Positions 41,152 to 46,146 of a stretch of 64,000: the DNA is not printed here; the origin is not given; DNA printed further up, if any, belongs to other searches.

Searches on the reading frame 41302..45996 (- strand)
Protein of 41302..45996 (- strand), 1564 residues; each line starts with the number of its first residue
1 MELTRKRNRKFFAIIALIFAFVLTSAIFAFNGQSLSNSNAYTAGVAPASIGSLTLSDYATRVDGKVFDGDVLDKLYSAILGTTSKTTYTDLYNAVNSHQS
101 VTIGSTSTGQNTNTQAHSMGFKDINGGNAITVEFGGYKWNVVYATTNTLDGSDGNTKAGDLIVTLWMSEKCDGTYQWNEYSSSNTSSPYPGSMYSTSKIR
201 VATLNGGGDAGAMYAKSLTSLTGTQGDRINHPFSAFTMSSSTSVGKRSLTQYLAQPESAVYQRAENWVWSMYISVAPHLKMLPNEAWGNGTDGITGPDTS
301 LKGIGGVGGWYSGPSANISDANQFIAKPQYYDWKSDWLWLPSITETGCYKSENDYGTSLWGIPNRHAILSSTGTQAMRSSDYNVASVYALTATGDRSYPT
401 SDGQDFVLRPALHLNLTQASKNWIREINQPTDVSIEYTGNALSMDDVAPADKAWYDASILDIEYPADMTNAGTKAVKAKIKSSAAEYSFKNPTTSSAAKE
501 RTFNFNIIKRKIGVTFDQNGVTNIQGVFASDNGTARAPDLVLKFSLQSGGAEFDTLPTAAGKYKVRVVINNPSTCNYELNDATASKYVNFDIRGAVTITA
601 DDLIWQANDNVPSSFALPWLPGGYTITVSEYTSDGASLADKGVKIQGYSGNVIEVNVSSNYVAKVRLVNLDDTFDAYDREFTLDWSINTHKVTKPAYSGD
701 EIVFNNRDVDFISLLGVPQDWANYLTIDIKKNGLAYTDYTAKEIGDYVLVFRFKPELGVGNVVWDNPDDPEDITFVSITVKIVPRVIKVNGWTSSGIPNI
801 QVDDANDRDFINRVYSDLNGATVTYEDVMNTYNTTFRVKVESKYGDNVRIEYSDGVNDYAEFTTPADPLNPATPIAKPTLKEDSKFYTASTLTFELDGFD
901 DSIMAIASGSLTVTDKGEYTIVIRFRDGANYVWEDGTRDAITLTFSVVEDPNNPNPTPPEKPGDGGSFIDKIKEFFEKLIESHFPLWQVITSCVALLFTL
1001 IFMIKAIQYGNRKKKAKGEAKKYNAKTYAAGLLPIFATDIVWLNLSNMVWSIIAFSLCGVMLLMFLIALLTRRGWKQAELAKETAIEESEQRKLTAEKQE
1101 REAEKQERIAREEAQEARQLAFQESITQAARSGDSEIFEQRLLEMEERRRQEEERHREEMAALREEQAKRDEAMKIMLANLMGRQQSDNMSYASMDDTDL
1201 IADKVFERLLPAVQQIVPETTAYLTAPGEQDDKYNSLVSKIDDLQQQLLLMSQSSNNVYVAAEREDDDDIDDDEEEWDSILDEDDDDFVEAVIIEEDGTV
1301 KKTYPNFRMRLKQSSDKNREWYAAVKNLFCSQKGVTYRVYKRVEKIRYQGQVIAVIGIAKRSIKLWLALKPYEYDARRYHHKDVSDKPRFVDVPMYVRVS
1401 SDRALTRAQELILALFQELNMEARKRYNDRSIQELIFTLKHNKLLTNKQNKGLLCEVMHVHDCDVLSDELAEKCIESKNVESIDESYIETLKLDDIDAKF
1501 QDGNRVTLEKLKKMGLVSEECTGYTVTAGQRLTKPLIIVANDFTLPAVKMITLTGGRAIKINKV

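Call 8: search_protein_families(library=pfam, proteins=[window:41302-45996:-], max_evalue=0.001)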
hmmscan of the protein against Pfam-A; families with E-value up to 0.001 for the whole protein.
window:41302-45996:- (1564 aa): 2 families
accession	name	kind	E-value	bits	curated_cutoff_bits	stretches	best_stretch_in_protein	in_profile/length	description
PF00828.25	Ribosomal_L27A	-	1.1e-08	35.8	21.5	1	1491-1558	2-71/72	Ribosomal proteins 50S-L15, 50S-L18e, 60S-L27A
PF10721.14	DUF2514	-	0.00059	20.3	26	0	1071-1213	20-159/161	Protein of unknown function (DUF2514)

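Call 11: find_encoding_contigs(protein=window:41302-45996:-, flank=3000, max_places=10)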
Protein window:41302-45996:- (1564 aa): no gene with exactly this product is on record in the collection.

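Call 23: find_homologous_proteins(query=window:41302-45996:-, max_evalue=1e-20)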
Query window:41302-45996:- (1564 aa): 42 proteins with E <= 1e-20 among 8000 candidates.
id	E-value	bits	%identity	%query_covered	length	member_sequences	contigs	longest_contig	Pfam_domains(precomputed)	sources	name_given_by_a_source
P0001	0.0e+0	3165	88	100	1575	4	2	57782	PF00828.26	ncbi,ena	-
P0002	0.0e+0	2942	83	100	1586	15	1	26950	PF00828.26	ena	-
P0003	0.0e+0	2896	81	100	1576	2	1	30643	PF00828.26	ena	-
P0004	0.0e+0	2888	81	100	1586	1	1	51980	PF00828.26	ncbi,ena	-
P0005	0.0e+0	2799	80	100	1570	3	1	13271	PF00828.26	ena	-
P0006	0.0e+0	1864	63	64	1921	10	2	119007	PF00828.26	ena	-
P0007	0.0e+0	1691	97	39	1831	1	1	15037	PF00828.26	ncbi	-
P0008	0.0e+0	1645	97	39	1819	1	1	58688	PF00828.26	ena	-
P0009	0.0e+0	1624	97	39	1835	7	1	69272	PF00828.26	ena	-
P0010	0.0e+0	1477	70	31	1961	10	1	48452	PF00828.26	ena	-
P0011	0.0e+0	1466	71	30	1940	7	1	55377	PF00828.26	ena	-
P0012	0.0e+0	1449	68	39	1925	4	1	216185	PF00828.26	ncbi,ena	-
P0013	0.0e+0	1442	64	39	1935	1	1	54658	PF00828.26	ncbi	-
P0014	0.0e+0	1397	69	31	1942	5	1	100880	PF00828.26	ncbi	-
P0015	0.0e+0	1354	68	30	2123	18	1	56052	PF00828.26,PF19789.7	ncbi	-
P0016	0.0e+0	1289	63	41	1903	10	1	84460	PF00828.26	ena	-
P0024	5.5e-80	288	35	37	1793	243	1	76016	-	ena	-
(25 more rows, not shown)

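Call 24: find_encoding_contigs(protein=P0001, flank=1500, max_places=10)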
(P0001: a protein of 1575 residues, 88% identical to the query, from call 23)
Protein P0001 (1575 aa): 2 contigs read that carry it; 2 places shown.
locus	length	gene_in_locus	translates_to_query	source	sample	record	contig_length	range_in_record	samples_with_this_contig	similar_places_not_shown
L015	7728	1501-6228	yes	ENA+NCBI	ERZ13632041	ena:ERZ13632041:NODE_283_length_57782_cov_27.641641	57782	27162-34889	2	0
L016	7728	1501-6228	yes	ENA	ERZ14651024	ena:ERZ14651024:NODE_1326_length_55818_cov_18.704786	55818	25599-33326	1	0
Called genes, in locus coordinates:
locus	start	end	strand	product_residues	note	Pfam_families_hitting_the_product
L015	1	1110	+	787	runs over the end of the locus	PF18998:Flg_new_2 (faint), PF09479:Flg_new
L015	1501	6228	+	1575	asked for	PF00828:Ribosomal_L27A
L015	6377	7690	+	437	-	PF01546:Peptidase_M20, PF07687:M20_dimer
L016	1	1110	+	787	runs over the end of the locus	PF18998:Flg_new_2 (faint), PF09479:Flg_new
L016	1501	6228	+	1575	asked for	PF00828:Ribosomal_L27A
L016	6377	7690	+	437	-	PF01546:Peptidase_M20, PF07687:M20_dimer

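Call 25: find_encoding_contigs(protein=P0002, flank=1500, max_places=10)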
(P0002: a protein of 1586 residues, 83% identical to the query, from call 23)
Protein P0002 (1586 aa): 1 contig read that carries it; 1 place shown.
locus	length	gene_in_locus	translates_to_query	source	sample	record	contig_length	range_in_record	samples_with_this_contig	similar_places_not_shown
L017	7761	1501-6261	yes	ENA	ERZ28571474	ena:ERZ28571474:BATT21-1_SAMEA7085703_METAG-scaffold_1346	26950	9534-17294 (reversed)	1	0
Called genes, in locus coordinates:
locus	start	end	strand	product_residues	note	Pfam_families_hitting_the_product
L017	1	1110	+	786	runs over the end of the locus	PF18998:Flg_new_2 (faint), PF09479:Flg_new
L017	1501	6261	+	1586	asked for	PF00828:Ribosomal_L27A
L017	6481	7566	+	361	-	PF00078:RVT_1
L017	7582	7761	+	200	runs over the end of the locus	PF22296:bAvd (weak)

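Call 26: find_encoding_contigs(protein=P0003, flank=1500, max_places=10)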
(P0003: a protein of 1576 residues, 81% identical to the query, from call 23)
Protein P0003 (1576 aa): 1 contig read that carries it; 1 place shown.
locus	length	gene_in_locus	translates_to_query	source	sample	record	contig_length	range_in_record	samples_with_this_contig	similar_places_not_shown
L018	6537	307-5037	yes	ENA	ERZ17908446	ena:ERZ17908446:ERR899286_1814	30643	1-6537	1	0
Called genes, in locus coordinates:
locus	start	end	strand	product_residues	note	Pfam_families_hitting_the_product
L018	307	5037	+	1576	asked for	PF00828:Ribosomal_L27A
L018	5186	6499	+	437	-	PF01546:Peptidase_M20, PF07687:M20_dimer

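Call 29: find_encoding_contigs(protein=P0004, flank=1500, max_places=10)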
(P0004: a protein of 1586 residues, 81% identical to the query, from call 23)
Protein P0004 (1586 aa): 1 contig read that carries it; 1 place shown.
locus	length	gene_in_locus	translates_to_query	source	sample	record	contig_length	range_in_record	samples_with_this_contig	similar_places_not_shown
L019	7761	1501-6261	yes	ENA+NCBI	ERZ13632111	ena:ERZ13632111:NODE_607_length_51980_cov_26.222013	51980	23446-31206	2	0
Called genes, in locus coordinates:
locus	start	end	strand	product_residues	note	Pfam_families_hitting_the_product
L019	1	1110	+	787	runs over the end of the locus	PF18998:Flg_new_2 (faint), PF09479:Flg_new (weak)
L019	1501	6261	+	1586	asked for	PF00828:Ribosomal_L27A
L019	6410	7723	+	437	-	PF01546:Peptidase_M20, PF07687:M20_dimer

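Call 30: find_encoding_contigs(protein=P0005, flank=1500, max_places=10)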
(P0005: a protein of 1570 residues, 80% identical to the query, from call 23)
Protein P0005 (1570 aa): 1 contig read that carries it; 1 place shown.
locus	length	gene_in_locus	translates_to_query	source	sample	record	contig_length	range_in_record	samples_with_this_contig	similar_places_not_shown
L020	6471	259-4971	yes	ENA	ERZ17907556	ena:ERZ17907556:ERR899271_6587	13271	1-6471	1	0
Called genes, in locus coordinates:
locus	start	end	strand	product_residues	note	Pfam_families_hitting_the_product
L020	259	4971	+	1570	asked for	PF00828:Ribosomal_L27A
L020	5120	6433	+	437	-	PF01546:Peptidase_M20, PF07687:M20_dimer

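Call 36: find_encoding_contigs(protein=P0009, flank=10000, max_places=6)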
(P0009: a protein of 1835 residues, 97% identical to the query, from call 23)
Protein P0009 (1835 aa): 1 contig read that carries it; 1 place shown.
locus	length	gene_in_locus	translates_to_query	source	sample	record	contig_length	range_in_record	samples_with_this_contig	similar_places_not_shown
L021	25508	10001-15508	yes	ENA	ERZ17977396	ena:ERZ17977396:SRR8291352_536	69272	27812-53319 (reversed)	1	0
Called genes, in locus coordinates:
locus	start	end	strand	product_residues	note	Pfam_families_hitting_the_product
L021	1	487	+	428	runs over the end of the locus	PF00919:UPF0004, PF04055:Radical_SAM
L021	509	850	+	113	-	PF11969:DcpS_C, PF01230:HIT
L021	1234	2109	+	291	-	PF00497:SBP_bac_3, PF10613:Lig_chan-Glu_bd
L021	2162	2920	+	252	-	PF00528:BPD_transp_1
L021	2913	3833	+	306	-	PF13476:AAA_23 (weak), PF02463:SMC_N, PF00005:ABC_tran, PF09818:ABC_ATPase (faint), PF13175:AAA_15 (faint), PF13304:AAA_21 (weak)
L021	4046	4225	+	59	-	PF01165:Ribosomal_S21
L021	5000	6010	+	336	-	PF00145:DNA_methylase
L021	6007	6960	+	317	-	PF09556:RE_HaeIII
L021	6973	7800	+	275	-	-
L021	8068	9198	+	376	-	PF09479:Flg_new (faint), PF18887:MBG_3 (faint)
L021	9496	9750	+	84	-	PF09479:Flg_new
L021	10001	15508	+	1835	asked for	PF00828:Ribosomal_L27A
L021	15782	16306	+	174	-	-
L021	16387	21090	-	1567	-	PF00149:Metallophos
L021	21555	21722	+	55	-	PF01797:Y1_Tnp (weak)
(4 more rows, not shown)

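Call 37: find_encoding_contigs(protein=P0012, flank=10000, max_places=6)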
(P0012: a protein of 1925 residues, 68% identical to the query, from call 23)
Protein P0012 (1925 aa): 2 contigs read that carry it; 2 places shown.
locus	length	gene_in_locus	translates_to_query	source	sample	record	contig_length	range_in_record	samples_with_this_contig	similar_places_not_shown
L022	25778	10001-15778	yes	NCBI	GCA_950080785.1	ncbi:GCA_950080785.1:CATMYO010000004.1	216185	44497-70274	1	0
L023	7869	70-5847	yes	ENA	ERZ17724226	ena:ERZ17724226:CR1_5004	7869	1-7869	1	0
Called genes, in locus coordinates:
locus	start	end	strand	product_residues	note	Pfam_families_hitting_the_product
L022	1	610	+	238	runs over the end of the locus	PF02591:Zn_ribbon_9 (weak)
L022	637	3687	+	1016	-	PF02837:Glyco_hydro_2_N, PF00703:Glyco_hydro_2, PF02836:Glyco_hydro_2_C, PF16353:LacZ_4, PF02929:Bgal_small_N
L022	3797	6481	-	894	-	-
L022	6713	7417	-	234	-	PF04973:NMN_transporter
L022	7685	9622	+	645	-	PF02824:TGS, PF07973:tRNA_SAD, PF00587:tRNA-synt_2b, PF03129:HGTP_anticodon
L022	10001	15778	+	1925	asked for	PF00828:Ribosomal_L27A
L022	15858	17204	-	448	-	PF01266:DAO (faint), PF13450:NAD_binding_8 (weak)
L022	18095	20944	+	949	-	PF09479:Flg_new (faint), PF18998:Flg_new_2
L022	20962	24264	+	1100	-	PF13306:LRR_5, PF09479:Flg_new (faint), PF13306:LRR_5 (weak)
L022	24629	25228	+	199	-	PF13280:WYL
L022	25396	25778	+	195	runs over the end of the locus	-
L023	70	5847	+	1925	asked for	PF00828:Ribosomal_L27A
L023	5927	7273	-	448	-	PF01266:DAO (faint), PF13450:NAD_binding_8 (weak)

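Call 54: search_solved_structures(query=window:41302-45996:-, max_evalue=0.01)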
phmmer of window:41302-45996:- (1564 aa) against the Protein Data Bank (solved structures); distinct sequences matched with E-value up to 0.01: 3.
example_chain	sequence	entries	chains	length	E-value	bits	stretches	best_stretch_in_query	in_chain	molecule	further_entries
6o8w_M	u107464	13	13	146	0.00096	19.9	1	1488-1557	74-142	50S ribosomal protein L15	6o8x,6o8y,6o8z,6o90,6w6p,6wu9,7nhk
7nhn_O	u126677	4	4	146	0.0012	19.5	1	1488-1558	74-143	50S ribosomal protein L15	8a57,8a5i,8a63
8uu4_N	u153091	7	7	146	0.0023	18.6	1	1488-1558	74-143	Large ribosomal subunit protein uL15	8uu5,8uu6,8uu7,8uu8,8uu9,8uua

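Call 56: find_encoding_contigs(protein=P0006, flank=10000, max_places=6)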
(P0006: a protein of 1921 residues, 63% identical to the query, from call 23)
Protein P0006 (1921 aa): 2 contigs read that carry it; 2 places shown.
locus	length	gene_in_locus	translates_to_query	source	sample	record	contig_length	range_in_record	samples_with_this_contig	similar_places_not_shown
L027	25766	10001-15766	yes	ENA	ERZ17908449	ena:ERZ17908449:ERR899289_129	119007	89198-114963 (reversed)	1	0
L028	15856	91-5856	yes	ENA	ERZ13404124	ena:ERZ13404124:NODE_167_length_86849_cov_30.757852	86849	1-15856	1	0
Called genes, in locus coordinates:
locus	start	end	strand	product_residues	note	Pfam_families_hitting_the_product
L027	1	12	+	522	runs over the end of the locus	PF00239:Resolvase, PF07508:Recombinase, PF13408:Zn_ribbon_recom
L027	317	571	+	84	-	PF01381:HTH_3 (weak)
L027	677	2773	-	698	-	PF00512:HisKA (faint), PF02518:HATPase_c, PF13581:HATPase_c_2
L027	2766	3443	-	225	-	PF00072:Response_reg, PF00486:Trans_reg_C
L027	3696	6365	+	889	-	PF18998:Flg_new_2 (weak)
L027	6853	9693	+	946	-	PF01841:Transglut_core (weak)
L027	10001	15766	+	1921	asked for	PF00828:Ribosomal_L27A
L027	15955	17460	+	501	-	PF00478:IMPDH, PF03060:NMO (faint), PF00571:CBS (faint)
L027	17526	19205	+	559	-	PF01268:FTHFS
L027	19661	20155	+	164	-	PF00731:AIRC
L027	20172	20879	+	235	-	PF01259:SAICAR_synt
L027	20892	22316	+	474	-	PF13537:GATase_7 (weak), PF00156:Pribosyltran (weak)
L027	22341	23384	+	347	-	PF00586:AIRS, PF02769:AIRS_C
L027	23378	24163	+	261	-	PF01226:Form_Nir_trans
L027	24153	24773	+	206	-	PF00551:Formyl_trans_N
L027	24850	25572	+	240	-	PF07826:IMP_cyclohyd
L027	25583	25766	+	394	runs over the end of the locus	PF01808:AICARFT_IMPCHas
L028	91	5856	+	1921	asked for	PF00828:Ribosomal_L27A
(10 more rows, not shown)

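Call 57: find_encoding_contigs(protein=P0016, flank=10000, max_places=6)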
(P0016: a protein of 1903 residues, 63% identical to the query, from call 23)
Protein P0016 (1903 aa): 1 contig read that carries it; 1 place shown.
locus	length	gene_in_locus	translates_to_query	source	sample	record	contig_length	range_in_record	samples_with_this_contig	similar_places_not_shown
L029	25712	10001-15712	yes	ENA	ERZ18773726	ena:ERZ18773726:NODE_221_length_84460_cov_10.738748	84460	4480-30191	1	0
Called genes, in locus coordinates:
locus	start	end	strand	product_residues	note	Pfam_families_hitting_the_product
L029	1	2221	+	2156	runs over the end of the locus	PF09479:Flg_new (faint), PF00828:Ribosomal_L27A (weak)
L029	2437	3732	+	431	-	-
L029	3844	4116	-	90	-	PF01371:Trp_repressor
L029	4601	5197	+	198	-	PF03412:Peptidase_C39, PF13529:Peptidase_C39_2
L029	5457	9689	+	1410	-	PF17291:M60-like_N (weak), PF13402:Peptidase_M60, PF00754:F5_F8_type_C, PF22633:F5_F8_type_C_2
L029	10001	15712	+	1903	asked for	PF00828:Ribosomal_L27A (weak)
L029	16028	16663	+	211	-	PF02308:MgtC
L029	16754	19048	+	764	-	PF19732:SpoIIE_N, PF00481:PP2C (faint), PF07228:SpoIIE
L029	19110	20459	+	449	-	PF01171:ATP_bind_3, PF11734:TilS_C (weak)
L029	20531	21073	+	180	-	PF00156:Pribosyltran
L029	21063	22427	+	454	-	PF01743:PolyA_pol, PF12627:PolyA_pol_RNAbd, PF01966:HD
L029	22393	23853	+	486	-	PF02646:RmuC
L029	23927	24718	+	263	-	PF02811:PHP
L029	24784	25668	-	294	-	PF02463:SMC_N (weak), PF00005:ABC_tran, PF13175:AAA_15 (faint), PF13304:AAA_21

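Call 61: find_encoding_contigs(protein=P0024, flank=3000, max_places=10)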
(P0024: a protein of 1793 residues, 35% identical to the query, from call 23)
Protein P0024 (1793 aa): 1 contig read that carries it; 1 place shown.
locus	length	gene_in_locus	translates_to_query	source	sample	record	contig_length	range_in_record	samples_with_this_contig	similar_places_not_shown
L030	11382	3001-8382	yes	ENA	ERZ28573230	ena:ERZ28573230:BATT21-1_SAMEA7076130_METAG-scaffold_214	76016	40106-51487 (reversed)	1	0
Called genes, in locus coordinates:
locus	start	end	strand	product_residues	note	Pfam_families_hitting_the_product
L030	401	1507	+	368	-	PF00078:RVT_1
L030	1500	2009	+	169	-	PF22296:bAvd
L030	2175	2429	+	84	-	-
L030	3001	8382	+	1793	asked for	-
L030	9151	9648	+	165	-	PF04542:Sigma70_r2 (weak), PF08281:Sigma70_r4_2, PF04545:Sigma70_r4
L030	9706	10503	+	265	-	-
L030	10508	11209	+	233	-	-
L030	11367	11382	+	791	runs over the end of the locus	PF07581:Glug (faint), PF09479:Flg_new (faint), PF18998:Flg_new_2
